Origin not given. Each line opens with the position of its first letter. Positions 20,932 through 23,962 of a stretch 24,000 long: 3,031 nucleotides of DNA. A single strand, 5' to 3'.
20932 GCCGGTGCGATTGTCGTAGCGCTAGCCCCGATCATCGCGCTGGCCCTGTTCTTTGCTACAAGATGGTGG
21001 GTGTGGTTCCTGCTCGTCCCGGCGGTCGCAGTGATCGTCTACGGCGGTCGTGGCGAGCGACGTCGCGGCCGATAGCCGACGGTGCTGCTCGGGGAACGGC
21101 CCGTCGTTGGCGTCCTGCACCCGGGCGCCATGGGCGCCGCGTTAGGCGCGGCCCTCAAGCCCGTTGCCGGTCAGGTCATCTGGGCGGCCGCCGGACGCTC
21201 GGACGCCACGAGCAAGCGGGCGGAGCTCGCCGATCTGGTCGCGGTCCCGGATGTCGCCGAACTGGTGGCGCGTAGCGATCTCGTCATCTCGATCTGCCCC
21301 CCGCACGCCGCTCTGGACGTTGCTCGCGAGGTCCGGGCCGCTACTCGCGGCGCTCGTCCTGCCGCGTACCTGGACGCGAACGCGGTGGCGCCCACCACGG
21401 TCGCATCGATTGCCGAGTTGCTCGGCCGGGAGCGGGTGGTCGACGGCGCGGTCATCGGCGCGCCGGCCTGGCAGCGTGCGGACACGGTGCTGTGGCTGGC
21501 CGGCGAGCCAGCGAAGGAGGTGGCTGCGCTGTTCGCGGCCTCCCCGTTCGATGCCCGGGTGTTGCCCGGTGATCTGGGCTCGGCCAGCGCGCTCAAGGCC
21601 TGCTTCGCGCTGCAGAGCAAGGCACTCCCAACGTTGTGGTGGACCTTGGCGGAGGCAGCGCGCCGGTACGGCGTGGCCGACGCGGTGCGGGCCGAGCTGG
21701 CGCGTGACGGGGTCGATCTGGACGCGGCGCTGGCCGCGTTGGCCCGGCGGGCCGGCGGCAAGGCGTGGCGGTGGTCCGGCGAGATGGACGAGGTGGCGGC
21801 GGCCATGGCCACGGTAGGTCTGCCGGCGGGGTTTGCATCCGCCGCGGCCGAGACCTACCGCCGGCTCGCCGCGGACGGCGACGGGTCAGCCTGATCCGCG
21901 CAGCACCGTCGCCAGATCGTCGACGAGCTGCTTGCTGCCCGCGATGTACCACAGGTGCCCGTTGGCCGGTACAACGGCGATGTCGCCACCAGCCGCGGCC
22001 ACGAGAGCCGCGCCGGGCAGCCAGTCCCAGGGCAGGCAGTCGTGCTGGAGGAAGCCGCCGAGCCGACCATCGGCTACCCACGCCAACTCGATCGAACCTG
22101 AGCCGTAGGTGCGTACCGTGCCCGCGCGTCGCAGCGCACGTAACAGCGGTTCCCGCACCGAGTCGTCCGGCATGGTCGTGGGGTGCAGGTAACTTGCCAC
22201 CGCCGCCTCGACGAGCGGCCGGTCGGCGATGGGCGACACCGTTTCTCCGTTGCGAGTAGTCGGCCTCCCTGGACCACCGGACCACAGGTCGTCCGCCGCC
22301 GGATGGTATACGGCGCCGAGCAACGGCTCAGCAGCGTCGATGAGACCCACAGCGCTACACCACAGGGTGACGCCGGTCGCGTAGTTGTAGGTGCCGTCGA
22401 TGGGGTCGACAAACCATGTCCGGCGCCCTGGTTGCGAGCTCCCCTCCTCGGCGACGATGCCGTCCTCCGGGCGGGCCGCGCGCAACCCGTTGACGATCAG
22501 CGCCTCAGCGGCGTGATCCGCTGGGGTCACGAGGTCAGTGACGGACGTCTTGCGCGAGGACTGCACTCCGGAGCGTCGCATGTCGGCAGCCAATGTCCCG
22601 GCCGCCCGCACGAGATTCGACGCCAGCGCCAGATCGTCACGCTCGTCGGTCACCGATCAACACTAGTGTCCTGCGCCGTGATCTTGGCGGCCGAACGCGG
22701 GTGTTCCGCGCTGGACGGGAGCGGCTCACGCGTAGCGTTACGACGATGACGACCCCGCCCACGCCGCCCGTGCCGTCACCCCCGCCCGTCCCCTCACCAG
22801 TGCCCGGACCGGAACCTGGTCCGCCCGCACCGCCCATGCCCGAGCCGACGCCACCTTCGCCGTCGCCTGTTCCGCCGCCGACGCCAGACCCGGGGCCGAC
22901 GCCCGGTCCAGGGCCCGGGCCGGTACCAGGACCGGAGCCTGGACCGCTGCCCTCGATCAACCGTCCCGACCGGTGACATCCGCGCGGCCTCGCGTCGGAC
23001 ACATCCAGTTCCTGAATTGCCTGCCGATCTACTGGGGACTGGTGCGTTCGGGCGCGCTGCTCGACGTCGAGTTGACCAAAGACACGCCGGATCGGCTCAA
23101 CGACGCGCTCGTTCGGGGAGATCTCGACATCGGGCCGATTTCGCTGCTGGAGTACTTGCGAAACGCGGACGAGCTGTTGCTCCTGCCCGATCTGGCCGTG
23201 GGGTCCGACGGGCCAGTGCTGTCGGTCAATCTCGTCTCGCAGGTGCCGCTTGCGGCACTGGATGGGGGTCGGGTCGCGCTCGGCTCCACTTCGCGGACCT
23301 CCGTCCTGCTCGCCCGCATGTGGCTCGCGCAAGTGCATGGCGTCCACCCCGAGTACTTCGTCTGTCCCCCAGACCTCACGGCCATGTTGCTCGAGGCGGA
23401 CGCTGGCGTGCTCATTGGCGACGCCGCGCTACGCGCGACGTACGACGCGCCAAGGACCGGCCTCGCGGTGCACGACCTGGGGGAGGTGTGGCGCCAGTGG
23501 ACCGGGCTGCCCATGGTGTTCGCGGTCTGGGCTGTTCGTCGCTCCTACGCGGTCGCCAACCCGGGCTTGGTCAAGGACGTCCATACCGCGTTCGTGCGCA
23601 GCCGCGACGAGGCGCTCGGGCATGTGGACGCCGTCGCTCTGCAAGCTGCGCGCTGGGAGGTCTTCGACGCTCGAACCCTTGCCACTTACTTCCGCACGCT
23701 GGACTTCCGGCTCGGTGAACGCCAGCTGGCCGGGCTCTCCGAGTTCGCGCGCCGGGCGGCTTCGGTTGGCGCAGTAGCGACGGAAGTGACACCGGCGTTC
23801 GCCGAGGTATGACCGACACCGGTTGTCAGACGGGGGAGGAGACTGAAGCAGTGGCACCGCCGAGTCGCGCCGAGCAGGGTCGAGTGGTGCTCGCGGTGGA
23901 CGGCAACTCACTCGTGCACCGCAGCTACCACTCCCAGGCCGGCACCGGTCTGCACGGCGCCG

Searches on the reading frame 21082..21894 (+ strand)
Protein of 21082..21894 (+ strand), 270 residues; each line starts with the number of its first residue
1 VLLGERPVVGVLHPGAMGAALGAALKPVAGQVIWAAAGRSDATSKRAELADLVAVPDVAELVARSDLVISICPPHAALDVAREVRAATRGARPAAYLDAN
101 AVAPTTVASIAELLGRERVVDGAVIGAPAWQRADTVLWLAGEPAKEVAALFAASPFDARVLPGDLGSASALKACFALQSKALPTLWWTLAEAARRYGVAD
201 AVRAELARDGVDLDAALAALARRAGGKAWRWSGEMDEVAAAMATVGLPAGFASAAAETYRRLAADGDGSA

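Call 26: search_protein_families(library=pfam, proteins=[window:21082-21894:+], max_evalue=0.001)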
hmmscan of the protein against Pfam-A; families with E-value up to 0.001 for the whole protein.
window:21082-21894:+ (270 aa): 1 family
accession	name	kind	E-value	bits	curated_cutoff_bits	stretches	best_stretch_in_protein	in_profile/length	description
PF09130.16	DUF1932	-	2.6e-15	56.5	25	1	193-262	1-70/70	Domain of unknown function (DUF1932)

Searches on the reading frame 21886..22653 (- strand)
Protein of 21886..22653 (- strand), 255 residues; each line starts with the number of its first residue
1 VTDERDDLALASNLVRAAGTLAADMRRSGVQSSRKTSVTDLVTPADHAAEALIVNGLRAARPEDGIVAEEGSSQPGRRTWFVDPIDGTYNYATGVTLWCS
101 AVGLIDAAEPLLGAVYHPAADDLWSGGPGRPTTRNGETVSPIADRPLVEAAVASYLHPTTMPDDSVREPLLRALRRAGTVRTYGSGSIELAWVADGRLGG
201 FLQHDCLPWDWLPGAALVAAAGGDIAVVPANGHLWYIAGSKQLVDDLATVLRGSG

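Call 27: search_protein_families(library=pfam, proteins=[window:21886-22653:-], max_evalue=0.001)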
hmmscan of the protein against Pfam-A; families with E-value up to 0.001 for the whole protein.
window:21886-22653:- (255 aa): 1 family
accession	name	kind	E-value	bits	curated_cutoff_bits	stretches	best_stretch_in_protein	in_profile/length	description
PF00459.30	Inositol_P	-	9.1e-46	157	27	1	8-226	6-236/271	Inositol monophosphatase family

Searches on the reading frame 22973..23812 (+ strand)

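Call 27: search_protein_families(library=pfam, proteins=[window:22973-23812:+], max_evalue=0.001)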
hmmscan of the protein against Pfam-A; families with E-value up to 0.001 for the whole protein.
window:22973-23812:+ (279 aa): 1 family
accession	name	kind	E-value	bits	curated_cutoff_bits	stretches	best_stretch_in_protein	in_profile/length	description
PF02621.19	VitK2_biosynth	-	8e-79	265.1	26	1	7-263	2-251/252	Menaquinone biosynthesis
